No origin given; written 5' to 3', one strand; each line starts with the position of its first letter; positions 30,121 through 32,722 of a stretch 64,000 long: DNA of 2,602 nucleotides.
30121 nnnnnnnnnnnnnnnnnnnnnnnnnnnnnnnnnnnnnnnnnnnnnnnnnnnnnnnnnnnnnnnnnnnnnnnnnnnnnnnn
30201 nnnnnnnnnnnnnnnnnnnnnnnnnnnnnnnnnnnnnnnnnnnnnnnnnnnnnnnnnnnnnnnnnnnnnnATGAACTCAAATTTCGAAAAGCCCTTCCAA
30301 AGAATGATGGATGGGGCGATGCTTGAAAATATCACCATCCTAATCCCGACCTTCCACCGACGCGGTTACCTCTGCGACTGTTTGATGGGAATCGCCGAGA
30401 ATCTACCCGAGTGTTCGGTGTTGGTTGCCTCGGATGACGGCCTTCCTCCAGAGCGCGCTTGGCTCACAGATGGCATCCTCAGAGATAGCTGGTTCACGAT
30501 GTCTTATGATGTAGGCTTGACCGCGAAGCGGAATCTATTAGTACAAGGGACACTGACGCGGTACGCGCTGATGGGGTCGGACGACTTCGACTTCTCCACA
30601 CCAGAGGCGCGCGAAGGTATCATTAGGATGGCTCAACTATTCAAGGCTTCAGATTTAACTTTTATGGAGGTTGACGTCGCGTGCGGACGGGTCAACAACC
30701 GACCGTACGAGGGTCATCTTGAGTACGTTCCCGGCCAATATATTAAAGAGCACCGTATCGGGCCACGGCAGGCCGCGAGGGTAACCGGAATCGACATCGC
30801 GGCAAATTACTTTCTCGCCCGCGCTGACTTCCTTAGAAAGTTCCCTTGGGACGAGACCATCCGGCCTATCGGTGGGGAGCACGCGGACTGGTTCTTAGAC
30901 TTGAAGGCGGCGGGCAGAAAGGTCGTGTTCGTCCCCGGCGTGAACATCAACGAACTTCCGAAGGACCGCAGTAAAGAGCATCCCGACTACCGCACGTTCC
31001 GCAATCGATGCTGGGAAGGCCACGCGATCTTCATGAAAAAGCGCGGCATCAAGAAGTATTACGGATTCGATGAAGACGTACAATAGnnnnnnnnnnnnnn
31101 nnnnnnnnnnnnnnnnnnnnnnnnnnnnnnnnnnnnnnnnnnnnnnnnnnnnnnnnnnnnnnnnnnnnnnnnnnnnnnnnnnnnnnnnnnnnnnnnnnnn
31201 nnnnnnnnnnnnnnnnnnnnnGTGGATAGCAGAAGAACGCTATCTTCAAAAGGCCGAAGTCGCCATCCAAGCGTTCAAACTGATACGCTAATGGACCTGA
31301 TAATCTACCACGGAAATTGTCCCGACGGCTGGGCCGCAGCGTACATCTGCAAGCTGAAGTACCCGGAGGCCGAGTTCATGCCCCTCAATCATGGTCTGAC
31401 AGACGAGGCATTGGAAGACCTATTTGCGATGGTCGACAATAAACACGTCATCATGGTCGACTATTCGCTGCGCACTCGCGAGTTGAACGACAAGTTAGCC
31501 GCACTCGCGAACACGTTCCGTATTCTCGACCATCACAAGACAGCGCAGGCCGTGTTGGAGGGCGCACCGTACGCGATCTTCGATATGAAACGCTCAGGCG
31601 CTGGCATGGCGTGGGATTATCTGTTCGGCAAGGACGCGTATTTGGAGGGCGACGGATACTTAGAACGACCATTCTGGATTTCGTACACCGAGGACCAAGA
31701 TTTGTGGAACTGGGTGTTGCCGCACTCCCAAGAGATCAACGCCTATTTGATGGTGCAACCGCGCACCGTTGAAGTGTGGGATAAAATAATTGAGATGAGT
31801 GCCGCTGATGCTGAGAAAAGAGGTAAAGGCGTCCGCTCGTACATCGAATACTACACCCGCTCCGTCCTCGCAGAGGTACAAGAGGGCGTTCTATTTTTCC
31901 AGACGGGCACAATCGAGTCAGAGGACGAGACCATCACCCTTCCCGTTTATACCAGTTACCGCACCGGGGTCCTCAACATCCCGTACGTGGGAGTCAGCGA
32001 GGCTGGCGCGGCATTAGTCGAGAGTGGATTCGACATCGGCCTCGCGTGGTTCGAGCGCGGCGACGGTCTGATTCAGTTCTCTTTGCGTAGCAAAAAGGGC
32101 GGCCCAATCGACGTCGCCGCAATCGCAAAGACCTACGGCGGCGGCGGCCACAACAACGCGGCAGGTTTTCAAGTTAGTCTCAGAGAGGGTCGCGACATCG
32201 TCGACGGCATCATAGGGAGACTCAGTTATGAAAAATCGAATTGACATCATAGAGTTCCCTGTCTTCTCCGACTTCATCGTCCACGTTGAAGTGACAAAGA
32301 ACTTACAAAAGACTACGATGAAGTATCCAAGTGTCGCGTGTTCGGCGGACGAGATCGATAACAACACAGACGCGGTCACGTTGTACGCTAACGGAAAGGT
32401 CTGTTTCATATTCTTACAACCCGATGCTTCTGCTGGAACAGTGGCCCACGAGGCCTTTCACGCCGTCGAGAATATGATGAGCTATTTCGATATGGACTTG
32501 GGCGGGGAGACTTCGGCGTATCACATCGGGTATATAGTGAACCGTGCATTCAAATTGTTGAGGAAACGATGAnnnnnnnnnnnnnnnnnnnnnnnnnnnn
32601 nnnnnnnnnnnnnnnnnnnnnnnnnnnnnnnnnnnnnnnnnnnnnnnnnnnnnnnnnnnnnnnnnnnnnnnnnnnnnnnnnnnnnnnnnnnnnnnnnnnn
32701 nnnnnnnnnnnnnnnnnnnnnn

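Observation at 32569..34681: Consecutive GT31, GT6 and GT11 genes: the enzyme set for an ABH histo-blood-group-like epitope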

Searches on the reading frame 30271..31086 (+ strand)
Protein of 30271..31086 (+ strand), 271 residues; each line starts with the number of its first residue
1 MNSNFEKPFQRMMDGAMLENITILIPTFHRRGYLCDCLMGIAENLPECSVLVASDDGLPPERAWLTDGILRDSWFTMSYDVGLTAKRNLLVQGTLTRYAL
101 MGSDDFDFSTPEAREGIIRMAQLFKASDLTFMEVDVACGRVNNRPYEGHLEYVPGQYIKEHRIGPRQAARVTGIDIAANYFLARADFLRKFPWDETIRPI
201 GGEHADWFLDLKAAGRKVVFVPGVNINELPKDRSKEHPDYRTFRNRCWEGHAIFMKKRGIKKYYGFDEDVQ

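Call 3: search_protein_families(library=pfam, proteins=[window:30271-31086:+], max_evalue=0.1)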
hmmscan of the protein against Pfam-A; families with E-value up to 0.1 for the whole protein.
window:30271-31086:+ (271 aa): 0 families

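Call 4: search_protein_families(library=ncbifam, proteins=[window:30271-31086:+], max_evalue=0.1)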
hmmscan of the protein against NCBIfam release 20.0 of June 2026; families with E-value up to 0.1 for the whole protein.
window:30271-31086:+ (271 aa): 1 family
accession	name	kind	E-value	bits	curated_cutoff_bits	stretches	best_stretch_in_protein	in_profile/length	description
TIGR04440.1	glyco_TIGR04440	domain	0.051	13.3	70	0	21-110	2-95/215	TIGR00180 family glycosyltransferase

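Call 57: find_homologous_proteins(query=window:30271-31086:+, max_evalue=0.00001)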
Query window:30271-31086:+ (271 aa): 95 proteins with E <= 0.00001 among 752 candidates.
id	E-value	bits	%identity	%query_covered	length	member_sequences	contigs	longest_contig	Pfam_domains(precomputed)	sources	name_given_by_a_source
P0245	9.6e-159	545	86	99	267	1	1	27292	-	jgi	jgi:glycosyltransferase involved in cell wall biosynthesis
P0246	9.4e-157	538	91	94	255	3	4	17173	-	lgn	-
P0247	2.0e-145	501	79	99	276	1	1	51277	-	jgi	jgi:hypothetical protein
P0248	3.7e-115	402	70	94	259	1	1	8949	-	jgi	jgi:hypothetical protein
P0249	1.1e-112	394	68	94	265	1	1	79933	-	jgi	jgi:hypothetical protein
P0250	1.3e-101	358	65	94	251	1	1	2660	-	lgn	-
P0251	2.3e-94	334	60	94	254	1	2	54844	-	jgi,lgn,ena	jgi:hypothetical protein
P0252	1.2e-91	325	59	94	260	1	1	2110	-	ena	-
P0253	1.4e-89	318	57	94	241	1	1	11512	PF00535.33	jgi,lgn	jgi:glycosyltransferase involved in cell wall biosynthesis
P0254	4.7e-89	316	59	94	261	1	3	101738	-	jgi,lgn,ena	jgi:hypothetical protein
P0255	1.9e-86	308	58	94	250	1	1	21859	-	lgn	-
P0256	2.2e-86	308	58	94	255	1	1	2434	-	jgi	-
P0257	4.4e-86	307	57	94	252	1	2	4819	-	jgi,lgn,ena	jgi:glycosyltransferase involved in cell wall biosynthesis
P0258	6.1e-86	306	58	94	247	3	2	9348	-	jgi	jgi:glycosyltransferase involved in cell wall biosynthesis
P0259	1.9e-84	301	56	94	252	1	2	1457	PF00535.33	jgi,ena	-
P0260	1.6e-83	298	55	94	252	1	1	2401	PF00535.33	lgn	-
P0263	5.7e-82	293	57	94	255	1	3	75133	PF00535.33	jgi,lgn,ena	jgi:glycosyltransferase involved in cell wall biosynthesis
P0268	5.2e-81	290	54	94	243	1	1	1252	PF00535.33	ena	-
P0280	6.3e-77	277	54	93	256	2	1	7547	PF00535.33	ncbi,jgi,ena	jgi:glycosyltransferase involved in cell wall biosynthesis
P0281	1.1e-76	276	52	94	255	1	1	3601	PF00535.33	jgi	jgi:glycosyltransferase involved in cell wall biosynthesis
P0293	3.2e-62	228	50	93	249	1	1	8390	PF00535.33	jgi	jgi:hypothetical protein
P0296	4.4e-61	225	49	92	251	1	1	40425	PF00535.33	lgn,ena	-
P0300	6.1e-60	221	47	92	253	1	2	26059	PF00535.33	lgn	-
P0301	1.1e-59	220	48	92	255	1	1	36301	PF00535.33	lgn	-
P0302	2.7e-59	219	48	92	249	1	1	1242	PF00535.33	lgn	-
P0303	3.4e-59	218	46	92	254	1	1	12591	PF00535.33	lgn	-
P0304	4.2e-59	218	47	92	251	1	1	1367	PF00535.33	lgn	-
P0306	9.4e-59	217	47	93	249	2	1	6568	PF00535.33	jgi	-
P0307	3.7e-58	215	43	94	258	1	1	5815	PF00535.33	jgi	jgi:hypothetical protein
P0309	4.0e-58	215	48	92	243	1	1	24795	PF00535.33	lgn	-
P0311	2.0e-57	213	45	93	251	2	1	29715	PF00535.33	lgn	-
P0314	4.3e-57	212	44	94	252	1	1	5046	PF00535.33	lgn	-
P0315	6.3e-57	211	46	92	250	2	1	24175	PF00535.33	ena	-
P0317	1.4e-56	210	46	93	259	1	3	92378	PF00535.33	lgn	-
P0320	1.3e-53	200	45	92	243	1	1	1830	PF00535.33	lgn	-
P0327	1.9e-34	137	38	91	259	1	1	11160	PF00535.33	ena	-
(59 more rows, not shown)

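Call 69: search_protein_families(library=padloc, proteins=[window:30271-31086:+], max_evalue=0.001)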
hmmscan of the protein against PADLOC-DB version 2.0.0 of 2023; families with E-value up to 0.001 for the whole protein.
window:30271-31086:+ (271 aa): 0 families

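Call 71: search_protein_families(library=phrogs, proteins=[window:30271-31086:+], max_evalue=0.001)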
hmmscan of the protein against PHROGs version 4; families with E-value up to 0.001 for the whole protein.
window:30271-31086:+ (271 aa): 0 families

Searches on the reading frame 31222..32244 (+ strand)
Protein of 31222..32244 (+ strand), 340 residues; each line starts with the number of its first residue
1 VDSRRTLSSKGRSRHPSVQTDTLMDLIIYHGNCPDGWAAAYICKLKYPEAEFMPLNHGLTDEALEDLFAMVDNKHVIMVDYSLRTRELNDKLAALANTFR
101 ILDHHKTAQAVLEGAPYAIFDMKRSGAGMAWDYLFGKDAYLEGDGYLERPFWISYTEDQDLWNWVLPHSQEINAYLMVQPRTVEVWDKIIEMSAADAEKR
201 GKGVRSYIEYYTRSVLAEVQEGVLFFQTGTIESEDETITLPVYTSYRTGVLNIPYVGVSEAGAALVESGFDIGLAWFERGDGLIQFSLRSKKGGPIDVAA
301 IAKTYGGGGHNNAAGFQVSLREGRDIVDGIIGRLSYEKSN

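Call 3: search_protein_families(library=pfam, proteins=[window:31222-32244:+], max_evalue=0.1)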
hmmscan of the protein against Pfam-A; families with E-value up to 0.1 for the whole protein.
window:31222-32244:+ (340 aa): 2 families
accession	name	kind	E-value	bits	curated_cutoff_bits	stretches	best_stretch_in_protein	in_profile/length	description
PF02272.25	DHHA1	-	1.2e-05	26.1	25.9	1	276-326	37-92/102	DHHA1 domain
PF01368.27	DHH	-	0.0021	18.8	28.1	1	57-133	40-101/125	DHH family, N-terminal domain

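Call 4: search_protein_families(library=ncbifam, proteins=[window:31222-32244:+], max_evalue=0.1)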
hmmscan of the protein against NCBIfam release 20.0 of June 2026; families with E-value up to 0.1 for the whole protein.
window:31222-32244:+ (340 aa): 1 family
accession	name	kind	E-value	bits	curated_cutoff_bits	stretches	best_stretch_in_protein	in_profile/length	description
NF053633.1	OlncasPapPhNrnA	equivalog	0.00075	18.5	350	1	269-319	252-299/317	bifunctional oligoribonuclease/PAP phosphatase NrnA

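Call 69: search_protein_families(library=padloc, proteins=[window:31222-32244:+], max_evalue=0.001)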
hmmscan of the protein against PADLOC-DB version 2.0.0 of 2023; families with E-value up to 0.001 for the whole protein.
window:31222-32244:+ (340 aa): 0 families

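Call 71: search_protein_families(library=phrogs, proteins=[window:31222-32244:+], max_evalue=0.001)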
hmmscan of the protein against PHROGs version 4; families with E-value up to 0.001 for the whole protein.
window:31222-32244:+ (340 aa): 1 family
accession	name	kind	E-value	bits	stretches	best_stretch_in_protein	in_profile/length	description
phrog_4771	-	other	2.2e-65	222.1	1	22-327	15-292/363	DHH phosphoesterase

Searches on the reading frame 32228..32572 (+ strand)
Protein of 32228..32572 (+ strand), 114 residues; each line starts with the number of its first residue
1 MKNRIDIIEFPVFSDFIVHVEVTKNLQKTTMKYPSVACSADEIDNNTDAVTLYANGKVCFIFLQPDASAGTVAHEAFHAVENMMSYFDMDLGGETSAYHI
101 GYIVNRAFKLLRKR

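Call 3: search_protein_families(library=pfam, proteins=[window:32228-32572:+], max_evalue=0.1)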
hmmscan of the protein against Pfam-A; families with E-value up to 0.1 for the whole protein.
window:32228-32572:+ (114 aa): 0 families

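Call 4: search_protein_families(library=ncbifam, proteins=[window:32228-32572:+], max_evalue=0.1)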
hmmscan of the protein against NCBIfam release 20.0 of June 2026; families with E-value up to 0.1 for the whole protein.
window:32228-32572:+ (114 aa): 1 family
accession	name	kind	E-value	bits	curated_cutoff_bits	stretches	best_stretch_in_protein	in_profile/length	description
NF041907.1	CLCA_X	subfamily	0.093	12.2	260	0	59-85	91-117/250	CLCA_X family protein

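Call 69: search_protein_families(library=padloc, proteins=[window:32228-32572:+], max_evalue=0.001)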
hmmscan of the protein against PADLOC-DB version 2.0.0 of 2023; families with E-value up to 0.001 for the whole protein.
window:32228-32572:+ (114 aa): 0 families

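Call 71: search_protein_families(library=phrogs, proteins=[window:32228-32572:+], max_evalue=0.001)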
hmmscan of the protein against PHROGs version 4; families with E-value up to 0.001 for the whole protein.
window:32228-32572:+ (114 aa): 1 family
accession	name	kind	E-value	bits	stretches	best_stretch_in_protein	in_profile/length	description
phrog_1365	-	unknown function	4.2e-09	37.4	1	41-112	40-117/127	-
